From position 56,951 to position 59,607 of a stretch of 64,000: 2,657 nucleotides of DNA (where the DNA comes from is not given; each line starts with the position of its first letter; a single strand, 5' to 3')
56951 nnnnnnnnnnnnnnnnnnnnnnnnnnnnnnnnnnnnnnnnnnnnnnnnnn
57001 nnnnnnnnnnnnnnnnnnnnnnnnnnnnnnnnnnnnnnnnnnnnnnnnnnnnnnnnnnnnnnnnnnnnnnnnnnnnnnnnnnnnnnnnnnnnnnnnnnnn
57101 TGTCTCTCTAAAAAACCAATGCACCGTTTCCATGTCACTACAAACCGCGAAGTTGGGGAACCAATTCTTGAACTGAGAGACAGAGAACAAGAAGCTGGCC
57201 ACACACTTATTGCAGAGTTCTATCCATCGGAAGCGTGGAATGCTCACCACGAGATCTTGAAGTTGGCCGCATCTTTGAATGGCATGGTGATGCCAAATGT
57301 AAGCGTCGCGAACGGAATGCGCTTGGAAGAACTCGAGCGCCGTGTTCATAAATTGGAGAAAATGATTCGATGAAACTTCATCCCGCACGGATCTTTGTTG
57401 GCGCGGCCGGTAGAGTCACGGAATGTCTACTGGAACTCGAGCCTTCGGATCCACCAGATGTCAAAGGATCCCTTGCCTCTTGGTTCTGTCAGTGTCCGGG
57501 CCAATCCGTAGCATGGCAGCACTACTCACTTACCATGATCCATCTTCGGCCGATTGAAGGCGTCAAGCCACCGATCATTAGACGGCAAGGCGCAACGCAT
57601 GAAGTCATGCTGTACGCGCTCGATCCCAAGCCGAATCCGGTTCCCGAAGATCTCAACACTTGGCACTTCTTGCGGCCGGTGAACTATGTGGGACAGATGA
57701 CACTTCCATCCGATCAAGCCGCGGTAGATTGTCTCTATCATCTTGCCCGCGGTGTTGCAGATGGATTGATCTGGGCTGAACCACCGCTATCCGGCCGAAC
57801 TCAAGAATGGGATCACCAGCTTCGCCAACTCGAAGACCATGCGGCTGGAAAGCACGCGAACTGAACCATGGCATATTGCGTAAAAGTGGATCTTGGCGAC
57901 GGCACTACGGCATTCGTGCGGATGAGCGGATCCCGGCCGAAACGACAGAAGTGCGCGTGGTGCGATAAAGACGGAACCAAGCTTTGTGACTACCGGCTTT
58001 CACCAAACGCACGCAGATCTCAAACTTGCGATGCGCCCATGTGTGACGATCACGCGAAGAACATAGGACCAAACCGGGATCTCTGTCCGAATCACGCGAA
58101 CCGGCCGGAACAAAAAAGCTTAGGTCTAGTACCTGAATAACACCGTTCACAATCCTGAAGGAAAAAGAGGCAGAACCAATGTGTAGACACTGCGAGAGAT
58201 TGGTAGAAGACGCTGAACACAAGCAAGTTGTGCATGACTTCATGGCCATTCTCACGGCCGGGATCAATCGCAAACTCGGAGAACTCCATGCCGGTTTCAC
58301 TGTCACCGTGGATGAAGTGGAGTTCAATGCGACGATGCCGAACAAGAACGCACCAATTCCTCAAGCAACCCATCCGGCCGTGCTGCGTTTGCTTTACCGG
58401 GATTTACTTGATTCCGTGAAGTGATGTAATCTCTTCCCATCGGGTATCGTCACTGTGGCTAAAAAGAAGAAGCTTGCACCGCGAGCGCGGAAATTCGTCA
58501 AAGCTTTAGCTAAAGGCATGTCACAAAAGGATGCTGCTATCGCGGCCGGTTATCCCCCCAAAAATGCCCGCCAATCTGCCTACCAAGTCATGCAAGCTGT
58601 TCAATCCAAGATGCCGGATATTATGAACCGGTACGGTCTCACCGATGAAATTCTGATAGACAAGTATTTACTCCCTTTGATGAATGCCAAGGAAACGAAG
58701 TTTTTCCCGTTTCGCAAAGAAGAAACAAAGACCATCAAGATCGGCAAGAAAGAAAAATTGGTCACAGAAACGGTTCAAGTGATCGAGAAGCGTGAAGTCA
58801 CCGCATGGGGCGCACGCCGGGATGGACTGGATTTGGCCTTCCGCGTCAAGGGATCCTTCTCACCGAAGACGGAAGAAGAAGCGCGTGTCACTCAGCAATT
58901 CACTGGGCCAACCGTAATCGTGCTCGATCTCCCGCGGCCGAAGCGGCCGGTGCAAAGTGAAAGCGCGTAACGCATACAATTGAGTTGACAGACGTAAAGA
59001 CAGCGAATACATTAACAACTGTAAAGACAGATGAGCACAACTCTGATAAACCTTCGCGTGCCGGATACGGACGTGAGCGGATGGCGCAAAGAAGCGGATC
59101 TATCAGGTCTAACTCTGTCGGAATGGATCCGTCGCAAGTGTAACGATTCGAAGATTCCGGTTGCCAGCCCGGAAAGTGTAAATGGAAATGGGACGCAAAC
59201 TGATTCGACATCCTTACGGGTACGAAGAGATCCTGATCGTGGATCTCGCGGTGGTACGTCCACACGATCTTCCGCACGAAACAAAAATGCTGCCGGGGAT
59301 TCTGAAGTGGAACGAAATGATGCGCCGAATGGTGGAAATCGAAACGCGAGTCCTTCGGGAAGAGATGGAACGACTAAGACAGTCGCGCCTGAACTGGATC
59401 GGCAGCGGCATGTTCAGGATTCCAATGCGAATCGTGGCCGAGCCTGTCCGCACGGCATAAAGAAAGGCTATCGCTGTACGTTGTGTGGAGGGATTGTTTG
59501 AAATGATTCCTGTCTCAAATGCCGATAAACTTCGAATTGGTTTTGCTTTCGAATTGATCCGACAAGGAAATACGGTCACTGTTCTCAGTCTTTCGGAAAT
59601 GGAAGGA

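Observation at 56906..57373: Free-standing RNA polymerase alpha-CTD homologue encoded by the phage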

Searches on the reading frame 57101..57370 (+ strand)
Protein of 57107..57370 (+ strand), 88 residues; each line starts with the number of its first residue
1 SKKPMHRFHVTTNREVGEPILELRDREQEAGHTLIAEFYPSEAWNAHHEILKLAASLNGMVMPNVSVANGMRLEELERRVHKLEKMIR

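Call 19: find_homologous_proteins(query=window:57107-57370:+, max_evalue=10)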
Query seq(88 aa) (88 aa): 2 proteins with E <= 10 among 2 candidates.
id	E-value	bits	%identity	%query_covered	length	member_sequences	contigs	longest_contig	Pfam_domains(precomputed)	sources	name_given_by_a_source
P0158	9.7e-18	82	56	93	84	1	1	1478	-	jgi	jgi:hypothetical protein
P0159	6.2e-16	76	57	94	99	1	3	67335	-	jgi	jgi:hypothetical protein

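Call 22: find_encoding_contigs(protein=P0159, flank=10000)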
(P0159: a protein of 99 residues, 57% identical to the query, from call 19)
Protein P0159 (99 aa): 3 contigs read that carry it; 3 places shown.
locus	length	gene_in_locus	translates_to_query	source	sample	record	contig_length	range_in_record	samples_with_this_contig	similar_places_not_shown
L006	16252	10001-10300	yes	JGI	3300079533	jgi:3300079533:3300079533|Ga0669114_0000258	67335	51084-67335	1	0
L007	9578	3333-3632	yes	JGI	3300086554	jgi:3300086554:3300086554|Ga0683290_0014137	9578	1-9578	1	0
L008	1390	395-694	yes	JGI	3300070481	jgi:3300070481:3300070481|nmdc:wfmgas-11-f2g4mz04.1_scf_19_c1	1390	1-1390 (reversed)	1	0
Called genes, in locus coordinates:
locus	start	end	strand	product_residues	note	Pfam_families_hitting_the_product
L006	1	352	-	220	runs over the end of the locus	-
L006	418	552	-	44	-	-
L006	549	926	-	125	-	-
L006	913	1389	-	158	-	-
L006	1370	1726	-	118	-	PF08299:Bac_DnaA_C, PF13936:HTH_38 (weak)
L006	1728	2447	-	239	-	PF04480:DUF559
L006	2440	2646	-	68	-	-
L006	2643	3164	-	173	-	-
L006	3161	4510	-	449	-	PF03837:RecT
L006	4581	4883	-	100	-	PF13619:KTSC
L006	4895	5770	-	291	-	-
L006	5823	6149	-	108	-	-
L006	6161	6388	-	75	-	-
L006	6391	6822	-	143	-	-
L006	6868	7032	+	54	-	-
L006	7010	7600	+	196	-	-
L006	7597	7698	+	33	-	-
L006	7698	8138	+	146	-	-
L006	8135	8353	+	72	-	-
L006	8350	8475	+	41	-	-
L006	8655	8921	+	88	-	-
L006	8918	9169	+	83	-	-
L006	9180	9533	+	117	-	-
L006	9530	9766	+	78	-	-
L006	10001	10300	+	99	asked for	-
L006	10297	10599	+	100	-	-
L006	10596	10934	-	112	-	-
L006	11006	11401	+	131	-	-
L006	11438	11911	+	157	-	PF03592:Terminase_2 (weak)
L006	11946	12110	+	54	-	-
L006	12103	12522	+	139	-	PF10544:T5orf172, PF13455:MUG113 (weak)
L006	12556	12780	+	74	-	-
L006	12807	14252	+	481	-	PF00145:DNA_methylase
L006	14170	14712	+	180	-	PF02945:Endonuclease_7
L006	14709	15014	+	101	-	PF12802:MarR_2 (faint)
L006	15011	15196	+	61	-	-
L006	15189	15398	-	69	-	-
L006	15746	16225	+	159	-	PF00196:GerE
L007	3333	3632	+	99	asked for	-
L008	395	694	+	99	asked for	-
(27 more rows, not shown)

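Call 23: find_encoding_contigs(protein=P0158, flank=10000)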
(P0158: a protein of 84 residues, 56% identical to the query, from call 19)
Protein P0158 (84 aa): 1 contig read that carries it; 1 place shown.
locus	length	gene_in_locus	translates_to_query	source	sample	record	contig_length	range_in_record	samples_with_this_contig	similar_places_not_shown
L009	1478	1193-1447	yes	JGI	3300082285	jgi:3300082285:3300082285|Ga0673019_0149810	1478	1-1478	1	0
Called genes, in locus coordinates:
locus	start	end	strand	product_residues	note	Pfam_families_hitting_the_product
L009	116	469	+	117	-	-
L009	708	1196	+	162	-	PF05866:RusA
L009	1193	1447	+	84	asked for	-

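Call 30: find_related_loci(query=A2, collection=viral_contigs, flank=6000)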
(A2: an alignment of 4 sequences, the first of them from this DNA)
Query A2 (87 aa) in viral_contigs; peptide patterns used: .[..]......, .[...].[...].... (x = any residue, [..] = any of these).
18 stretches matched a pattern, but none encodes a relative of the query by tblastn (E <= 1e-3).

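Call 31: find_related_loci(query=A2, collection=metagenome_contigs, flank=6000)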
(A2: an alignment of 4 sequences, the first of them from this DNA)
Query A2 (87 aa) in metagenome_contigs; peptide patterns used: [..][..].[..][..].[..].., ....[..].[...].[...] (x = any residue, [..] = any of these).
438 stretches matched a pattern; 4 encode a relative of the query (tblastn E <= 1e-3); 4 distinct loci.
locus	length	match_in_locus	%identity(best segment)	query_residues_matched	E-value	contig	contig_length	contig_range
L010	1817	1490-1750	100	1-87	1e-59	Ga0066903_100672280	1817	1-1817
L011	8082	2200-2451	56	1-84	1e-25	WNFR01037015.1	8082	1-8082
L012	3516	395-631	54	6-84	2e-24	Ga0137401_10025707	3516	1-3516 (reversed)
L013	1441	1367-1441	60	6-30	1e-6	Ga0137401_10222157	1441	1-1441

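Call 58: predict_structure(alignment_id=A4)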
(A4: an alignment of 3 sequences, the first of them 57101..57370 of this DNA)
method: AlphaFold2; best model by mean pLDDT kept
length: 90 residues; sequences in the alignment: 3
mean_pLDDT: 72.3   pTM: 0.59
mean pLDDT of the five models: 72.3, 65.1, 64.0, 60.8, 48.3
residues with pLDDT >= 90: 0; 70-90: 62; 50-70: 22; < 50: 6
segments of 3 or more residues with pLDDT < 50: 1-6
pLDDT, mean of each block of 10 residues (from residue 1): 52 74 74 70 72 82 72 80 75
secondary structure, 60 per line:
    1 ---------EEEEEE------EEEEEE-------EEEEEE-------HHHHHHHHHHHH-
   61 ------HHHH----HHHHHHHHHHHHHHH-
elements in order: E10-15 E22-27 E35-40 H48-59 H67-70 H75-89

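Call 62: fold_search(model_id=the predicted structure, library=pdb)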
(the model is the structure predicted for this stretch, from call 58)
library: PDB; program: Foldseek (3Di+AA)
matches with E <= 10: 224; with E <= 0.001: 0
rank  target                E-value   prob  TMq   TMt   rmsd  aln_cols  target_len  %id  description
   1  7ood_n                6.2e-01  0.41  0.48  0.40   8.1        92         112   11  Mycoplasma pneumoniae 50S subunit of ribosomes in chloramphenicol-treated cells (released 2022-05-25)
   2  7msc_O                7.5e-01  0.21  0.37  0.31   8.2        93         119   14  Mtb 70SIC in complex with MtbEttA at Pre_R0 state (released 2022-02-02)
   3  7s07_B                7.5e-01  0.08  0.23  0.22   9.6        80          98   14  Crystal structure of Epstein-Barr virus glycoprotein gH/gL/gp42-peptide in complex with human neutralizing antibodies  (released 2022-11-09)
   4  8fmw_AQ               8.6e-01  0.13  0.30  0.24   8.2        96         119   12  The structure of a hibernating ribosome in the Lyme disease pathogen (released 2023-11-08)
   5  7lh5_DS               1.3e+00  0.21  0.36  0.34   6.7        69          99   13  Crystal structure of the Thermus thermophilus 70S ribosome in complex with plazomicin, mRNA and tRNAs (released 2021-06-02)
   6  5wlw_D                1.3e+00  0.03  0.18  0.17  13.9       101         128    8  Crystal Structure of the Human Mitochondrial Cysteine Desulfurase with active Cysteine Loop within ISCU1 active site,  (released 2017-11-15)
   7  8tnt_B                1.4e+00  0.06  0.23  0.20  11.3        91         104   11  Crystal structure of Epstein-Barr virus gH/gL/gp42 in complex with antibodies F-2-1 and 769C2 (released 2024-03-27)
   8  4v6w_CD               1.5e+00  0.20  0.37  0.15   4.4        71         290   10  Structure of the D. melanogaster 80S ribosome (released 2014-07-09)
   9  8e5t_D                1.5e+00  0.11  0.32  0.26   9.5        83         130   13  Yeast co-transcriptional Noc1-Noc2 RNP assembly checkpoint intermediate (released 2023-04-12)
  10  5v93_p                1.8e+00  0.13  0.31  0.33   8.1        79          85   10  Cryo-EM structure of the 70S ribosome from Mycobacterium tuberculosis bound with Capreomycin (released 2017-09-20)
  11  5ngm_Ap               1.8e+00  0.11  0.32  0.32   8.2        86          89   16  2.9S structure of the 70S ribosome composing the S. aureus 100S complex (released 2017-10-04)
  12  8yp1_A                2.1e+00  0.06  0.24  0.11  12.2        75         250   16  Crystal structure of HARS WHEP domain fused with Fc (released 2025-02-12)
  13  6ylg_D                2.2e+00  0.16  0.37  0.17   4.4        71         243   13  Rix1-Rea1 pre-60S particle - 60S core, body 1 (rigid body refinement) (released 2020-07-29)
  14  9t4r_n                2.2e+00  0.08  0.30  0.24   9.1        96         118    8  Staphylococcus aureus 70S initiation complex with a natural mRNA (released 2026-02-25)
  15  4v47_BP               2.4e+00  0.11  0.36  0.39   6.0        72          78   12  Real space refined coordinates of the 30S and 50S subunits fitted into the low resolution cryo-EM map of the EF-G.GTP (released 2014-07-09)
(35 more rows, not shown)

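Call 63: fold_search(model_id=the predicted structure, library=viral)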
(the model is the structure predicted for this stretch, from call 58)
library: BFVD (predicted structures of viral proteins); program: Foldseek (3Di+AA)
matches with E <= 10: 512; with E <= 0.001: 0
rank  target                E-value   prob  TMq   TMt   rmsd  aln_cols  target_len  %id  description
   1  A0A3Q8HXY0            2.9e-01  0.23  0.34  0.20  10.1       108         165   10  (no name in the UniProt tables at hand)
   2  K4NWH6                4.0e-01  0.13  0.30  0.26  12.4        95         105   14  (no name in the UniProt tables at hand)
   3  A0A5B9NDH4            5.5e-01  0.18  0.27  0.19  12.4        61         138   18  (no name in the UniProt tables at hand)
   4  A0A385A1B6            5.5e-01  0.12  0.30  0.15  10.6        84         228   12  (no name in the UniProt tables at hand)
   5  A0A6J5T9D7            5.8e-01  0.18  0.27  0.36   6.9        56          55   18  Uncharacterized protein [uncultured Caudovirales phage]
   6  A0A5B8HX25            7.1e-01  0.28  0.34  0.37   4.0        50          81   16  Uncharacterized protein [Mimiviridae sp. ChoanoV1]
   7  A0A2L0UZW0            7.5e-01  0.57  0.49  0.42   3.6        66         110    8  Uncharacterized protein [Agrobacterium phage Atu_ph07]
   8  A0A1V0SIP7            8.0e-01  0.35  0.29  0.34   7.4        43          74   12  Uncharacterized protein [Klosneuvirus KNV1]
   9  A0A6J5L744            8.0e-01  0.11  0.31  0.30  10.7        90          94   12  Uncharacterized protein [uncultured Caudovirales phage]
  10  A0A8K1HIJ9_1          8.0e-01  0.11  0.28  0.04   8.4        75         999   20  Putative nonstructural polyprotein [Sichuan mosquito picorna-like virus]
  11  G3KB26                8.5e-01  0.21  0.34  0.42   7.1        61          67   26  (no name in the UniProt tables at hand)
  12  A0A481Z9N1            8.5e-01  0.12  0.32  0.21  11.1       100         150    8  Uncharacterized protein [Pithovirus LCPAC304]
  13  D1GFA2                8.5e-01  0.08  0.24  0.23  11.4        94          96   13  Uncharacterized protein [Betafusellovirus yellowstonense]
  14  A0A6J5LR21            9.1e-01  0.30  0.30  0.43   4.8        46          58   20  Uncharacterized protein [uncultured Caudovirales phage]
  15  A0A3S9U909            9.1e-01  0.14  0.34  0.33   9.3        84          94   14  Uncharacterized protein [Streptomyces phage Hiyaa]
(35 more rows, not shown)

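Call 74: search_protein_families(library=pfam, proteins=[window:57113-57370:+, P0159], max_evalue=1)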
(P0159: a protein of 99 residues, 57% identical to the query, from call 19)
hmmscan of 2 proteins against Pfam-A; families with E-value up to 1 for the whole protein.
window:57113-57370:+ (86 aa): 0 families

P0159 (99 aa): 2 families
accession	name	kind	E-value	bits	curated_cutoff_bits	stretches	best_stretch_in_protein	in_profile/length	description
PF04912.19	Dynamitin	-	0.031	14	31.8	1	54-87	199-232/396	Dynamitin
PF23991.1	DUF7310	-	0.12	13.3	40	1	68-87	33-52/83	Coiled-coil region of unknown function (DUF7310)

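Call 75: search_protein_families(library=phrogs, proteins=[window:57113-57370:+, P0159], max_evalue=1)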
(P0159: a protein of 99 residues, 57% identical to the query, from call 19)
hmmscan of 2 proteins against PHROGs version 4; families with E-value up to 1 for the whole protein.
window:57113-57370:+ (86 aa): 1 family
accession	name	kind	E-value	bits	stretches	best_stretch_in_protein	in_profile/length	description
phrog_17002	-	unknown function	0.15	13.3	1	40-83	11-51/80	-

P0159 (99 aa): 5 families
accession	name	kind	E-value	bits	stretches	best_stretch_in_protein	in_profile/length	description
phrog_17002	-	unknown function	0.00087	20.4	1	55-87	20-52/80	-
phrog_24264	-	unknown function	0.15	13.2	1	68-86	16-34/81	-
phrog_28410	-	unknown function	0.15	13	1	71-94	6-28/74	-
phrog_5225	-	unknown function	0.27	12.6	1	69-94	46-72/92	-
phrog_3375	-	unknown function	0.39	11.7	1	12-30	26-44/73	-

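Call 91: find_homologous_proteins(query=A8, max_evalue=1)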
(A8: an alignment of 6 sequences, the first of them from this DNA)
Query A8 (6 sequences) (87 aa, profile of the alignment): 18 proteins with E <= 1 among 8000 candidates.
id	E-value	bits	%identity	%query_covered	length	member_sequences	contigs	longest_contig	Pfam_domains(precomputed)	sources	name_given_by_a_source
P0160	4.2e-45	170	54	91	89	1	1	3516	-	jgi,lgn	-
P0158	5.0e-45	169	56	94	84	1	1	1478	-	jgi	jgi:hypothetical protein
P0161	1.7e-43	164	57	93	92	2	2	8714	-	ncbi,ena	-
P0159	4.2e-43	163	57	95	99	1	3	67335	-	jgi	jgi:hypothetical protein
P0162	6.7e-41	156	54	90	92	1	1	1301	-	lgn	-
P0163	2.1e-40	154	51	95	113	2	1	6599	-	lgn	-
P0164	1.3e-39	152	54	94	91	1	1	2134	-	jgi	jgi:hypothetical protein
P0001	1.8e-39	151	100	100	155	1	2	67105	PF03118.22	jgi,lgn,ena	-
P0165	2.4e-39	151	51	90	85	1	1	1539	-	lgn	-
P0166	3.0e-39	151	50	99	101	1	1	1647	-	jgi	jgi:hypothetical protein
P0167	3.4e-39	151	54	92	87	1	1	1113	-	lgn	-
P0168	3.7e-38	147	57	91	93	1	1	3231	-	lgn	-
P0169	1.4e-37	145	53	99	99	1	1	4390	-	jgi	jgi:hypothetical protein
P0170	2.1e-28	116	63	66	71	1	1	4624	-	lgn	-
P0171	1.6e-26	110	47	90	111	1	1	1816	-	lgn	-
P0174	8.9e-13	66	42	91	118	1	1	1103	-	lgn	-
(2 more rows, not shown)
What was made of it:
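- The fusion is a singleton: 1 of 18 X clusters (call 91). The fusion is a singleton among 18 X clusters (call 91).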

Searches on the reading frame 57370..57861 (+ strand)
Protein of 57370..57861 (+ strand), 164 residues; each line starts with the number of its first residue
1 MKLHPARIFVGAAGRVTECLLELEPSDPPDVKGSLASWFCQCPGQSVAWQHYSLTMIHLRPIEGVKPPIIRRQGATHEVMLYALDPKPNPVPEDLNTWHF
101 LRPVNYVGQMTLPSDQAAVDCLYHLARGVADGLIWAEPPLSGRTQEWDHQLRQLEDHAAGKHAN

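Call 25: search_protein_families(library=pfam, proteins=[window:57370-57861:+], max_evalue=0.1)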
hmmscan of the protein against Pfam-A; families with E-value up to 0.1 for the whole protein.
window:57370-57861:+ (164 aa): 0 families

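Call 26: search_protein_families(library=phrogs, proteins=[window:57370-57861:+], max_evalue=0.1)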
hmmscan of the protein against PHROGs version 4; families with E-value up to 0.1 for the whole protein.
window:57370-57861:+ (164 aa): 0 families
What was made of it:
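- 57370..57864 (+): Downstream 164-aa ORF of unknown function. Its start overlaps the aCTD-X stop (ATGA). No family hit (calls 25, 26).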

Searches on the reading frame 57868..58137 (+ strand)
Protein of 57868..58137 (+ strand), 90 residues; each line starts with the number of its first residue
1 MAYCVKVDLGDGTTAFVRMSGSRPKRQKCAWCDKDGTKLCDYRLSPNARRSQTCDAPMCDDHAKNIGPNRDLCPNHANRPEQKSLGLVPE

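Call 25: search_protein_families(library=pfam, proteins=[window:57868-58137:+], max_evalue=0.1)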
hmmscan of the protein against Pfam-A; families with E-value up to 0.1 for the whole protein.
window:57868-58137:+ (90 aa): 0 families

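Call 26: search_protein_families(library=phrogs, proteins=[window:57868-58137:+], max_evalue=0.1)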
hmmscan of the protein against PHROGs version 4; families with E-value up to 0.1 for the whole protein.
window:57868-58137:+ (90 aa): 2 families
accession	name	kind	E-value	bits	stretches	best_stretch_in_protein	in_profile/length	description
phrog_10082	-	unknown function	0.02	16.1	0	25-63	2-51/138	-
phrog_26445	-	unknown function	0.065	14.8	1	19-64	49-94/101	-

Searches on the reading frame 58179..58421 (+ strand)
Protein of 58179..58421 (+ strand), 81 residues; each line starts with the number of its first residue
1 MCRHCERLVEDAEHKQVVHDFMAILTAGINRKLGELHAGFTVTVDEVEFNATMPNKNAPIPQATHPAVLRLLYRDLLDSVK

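Call 25: search_protein_families(library=pfam, proteins=[window:58179-58421:+], max_evalue=0.1)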
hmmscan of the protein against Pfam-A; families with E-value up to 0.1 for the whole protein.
window:58179-58421:+ (81 aa): 1 family
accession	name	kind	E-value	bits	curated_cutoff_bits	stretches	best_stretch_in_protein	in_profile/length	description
PF21870.1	GP180_GOLD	-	0.053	14.1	27.3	0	37-75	71-102/108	GP180, GOLD domain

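Call 26: search_protein_families(library=phrogs, proteins=[window:58179-58421:+], max_evalue=0.1)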
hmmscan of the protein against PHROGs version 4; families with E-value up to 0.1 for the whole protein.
window:58179-58421:+ (81 aa): 1 family
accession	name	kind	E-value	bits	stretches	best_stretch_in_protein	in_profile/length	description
phrog_10610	-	unknown function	0.0056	17.9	1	22-47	16-41/68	-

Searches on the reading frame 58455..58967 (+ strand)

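Call 74: search_protein_families(library=pfam, proteins=[window:58455-58967:+], max_evalue=1)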
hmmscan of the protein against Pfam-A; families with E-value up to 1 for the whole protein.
window:58455-58967:+ (171 aa): 2 families
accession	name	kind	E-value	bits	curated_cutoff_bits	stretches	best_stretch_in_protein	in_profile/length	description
PF03592.21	Terminase_2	-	9.3e-05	23.5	26.1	1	7-105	1-98/141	Terminase small subunit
PF10459.15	Peptidase_S46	-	0.022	13.9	22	1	11-68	226-284/698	Peptidase S46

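Call 75: search_protein_families(library=phrogs, proteins=[window:58455-58967:+], max_evalue=1)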
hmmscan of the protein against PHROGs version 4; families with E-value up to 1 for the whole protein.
window:58455-58967:+ (171 aa): 7 families
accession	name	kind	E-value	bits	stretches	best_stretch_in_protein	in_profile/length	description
phrog_641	-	head and packaging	8.3e-09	37.1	1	7-45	3-41/162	terminase small subunit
phrog_51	-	head and packaging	1.6e-08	35.7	1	3-146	85-225/261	terminase small subunit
phrog_32222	-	unknown function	3.2e-07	31.3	1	6-59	91-139/241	-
phrog_17390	-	unknown function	1.7e-05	25.6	1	6-49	2-45/69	-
phrog_1595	-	head and packaging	5e-05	24.5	1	5-60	2-57/164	terminase small subunit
phrog_4102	-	head and packaging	0.021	16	1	11-51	20-60/166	terminase small subunit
phrog_30879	-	unknown function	0.4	11.8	1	30-55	24-49/64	-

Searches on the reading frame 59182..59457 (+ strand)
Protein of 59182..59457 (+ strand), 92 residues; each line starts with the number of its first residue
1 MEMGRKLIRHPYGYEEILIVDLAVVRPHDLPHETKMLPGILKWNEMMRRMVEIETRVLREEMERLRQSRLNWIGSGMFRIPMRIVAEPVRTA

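Call 74: search_protein_families(library=pfam, proteins=[window:59182-59457:+], max_evalue=1)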
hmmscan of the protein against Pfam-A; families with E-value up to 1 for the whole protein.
window:59182-59457:+ (92 aa): 0 families

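Call 75: search_protein_families(library=phrogs, proteins=[window:59182-59457:+], max_evalue=1)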
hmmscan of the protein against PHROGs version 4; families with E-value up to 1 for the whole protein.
window:59182-59457:+ (92 aa): 1 family
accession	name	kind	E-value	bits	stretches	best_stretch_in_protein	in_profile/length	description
phrog_21269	-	unknown function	0.0056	17.5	1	36-76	1-41/46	-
